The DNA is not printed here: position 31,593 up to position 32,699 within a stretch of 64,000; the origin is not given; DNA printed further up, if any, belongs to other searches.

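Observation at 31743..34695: Two tandem RimK-type ATP-grasp ligases translationally coupled to an ArsB/NhaD-type anion permease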

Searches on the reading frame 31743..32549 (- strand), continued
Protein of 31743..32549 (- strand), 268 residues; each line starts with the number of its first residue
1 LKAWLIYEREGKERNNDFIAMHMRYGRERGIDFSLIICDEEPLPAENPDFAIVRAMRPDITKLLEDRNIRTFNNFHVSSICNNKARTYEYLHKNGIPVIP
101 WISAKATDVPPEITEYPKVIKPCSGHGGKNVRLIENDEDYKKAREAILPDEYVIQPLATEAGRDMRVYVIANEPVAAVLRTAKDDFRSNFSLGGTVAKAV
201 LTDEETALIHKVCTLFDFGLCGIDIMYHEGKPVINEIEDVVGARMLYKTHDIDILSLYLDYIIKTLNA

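Call 67: fold_search(model_id=the predicted structure, library=pdb)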
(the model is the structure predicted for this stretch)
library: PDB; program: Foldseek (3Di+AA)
matches with E <= 10: 1250; with E <= 0.001: 502
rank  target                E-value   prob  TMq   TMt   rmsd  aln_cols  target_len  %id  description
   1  3vpb_A                3.6e-22  1.00  0.83  0.80   3.0       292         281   24  ArgX from Sulfolobus tokodaii complexed with LysW/Glu/ADP/Mg/Zn/Sulfate (released 2013-02-27)
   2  3vpb_B                1.6e-21  1.00  0.83  0.79   3.3       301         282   23  ArgX from Sulfolobus tokodaii complexed with LysW/Glu/ADP/Mg/Zn/Sulfate (released 2013-02-27)
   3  3vpc_C                3.4e-20  1.00  0.81  0.79   3.2       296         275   22  ArgX from Sulfolobus tokodaii complexed with ADP (released 2013-02-27)
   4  5zct_C                1.1e-19  1.00  0.78  0.72   4.3       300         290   23  The crystal structure of the poly-alpha-L-glutamate peptides synthetase RimK at 2.05 angstrom resolution. (released 2018-07-25)
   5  5k2m_H                2.3e-19  1.00  0.78  0.77   3.9       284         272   21  Bifunctional LysX/ArgX from Thermococcus kodakarensis with LysW-gamma-AAA (released 2016-09-07)
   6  5k2m_A                2.5e-19  1.00  0.80  0.79   3.7       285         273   20  Bifunctional LysX/ArgX from Thermococcus kodakarensis with LysW-gamma-AAA (released 2016-09-07)
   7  5zct_A                2.7e-19  1.00  0.79  0.73   3.6       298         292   22  The crystal structure of the poly-alpha-L-glutamate peptides synthetase RimK at 2.05 angstrom resolution. (released 2018-07-25)
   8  5k2m_D                1.6e-18  1.00  0.77  0.77   3.8       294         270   19  Bifunctional LysX/ArgX from Thermococcus kodakarensis with LysW-gamma-AAA (released 2016-09-07)
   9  5zk6                  2.8e-18  1.00  0.81  0.75   4.1       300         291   21  Crystal structure of RimK complexed with RpsF (released 2019-03-27)
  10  3vpd_A                3.3e-18  1.00  0.81  0.77   3.7       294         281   20  LysX from Thermus thermophilus complexed with AMP-PNP (released 2013-02-27)
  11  4iwx                  1.5e-17  1.00  0.77  0.71   3.9       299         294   22  Rimk structure at 2.85A (released 2013-05-08)
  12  7qyr_G                2.2e-17  1.00  0.79  0.75   4.0       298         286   22  Crystal structure of RimK from Pseudomonas aeruginosa PAO1 (released 2022-10-05)
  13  7qys_D                2.5e-17  1.00  0.80  0.74   4.6       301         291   22  Crystal structure of RimK from Pseudomonas syringae DC3000 (released 2022-10-05)
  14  7qys_L                3.0e-17  1.00  0.79  0.73   4.6       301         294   22  Crystal structure of RimK from Pseudomonas syringae DC3000 (released 2022-10-05)
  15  7qyr_E                3.4e-17  1.00  0.80  0.75   4.6       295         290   23  Crystal structure of RimK from Pseudomonas aeruginosa PAO1 (released 2022-10-05)
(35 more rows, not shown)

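Call 76: search_protein_families(library=padloc, proteins=[window:31743-32549:-], max_evalue=0.001)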
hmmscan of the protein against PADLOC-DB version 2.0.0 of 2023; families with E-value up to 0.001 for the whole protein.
window:31743-32549:- (268 aa): 0 families
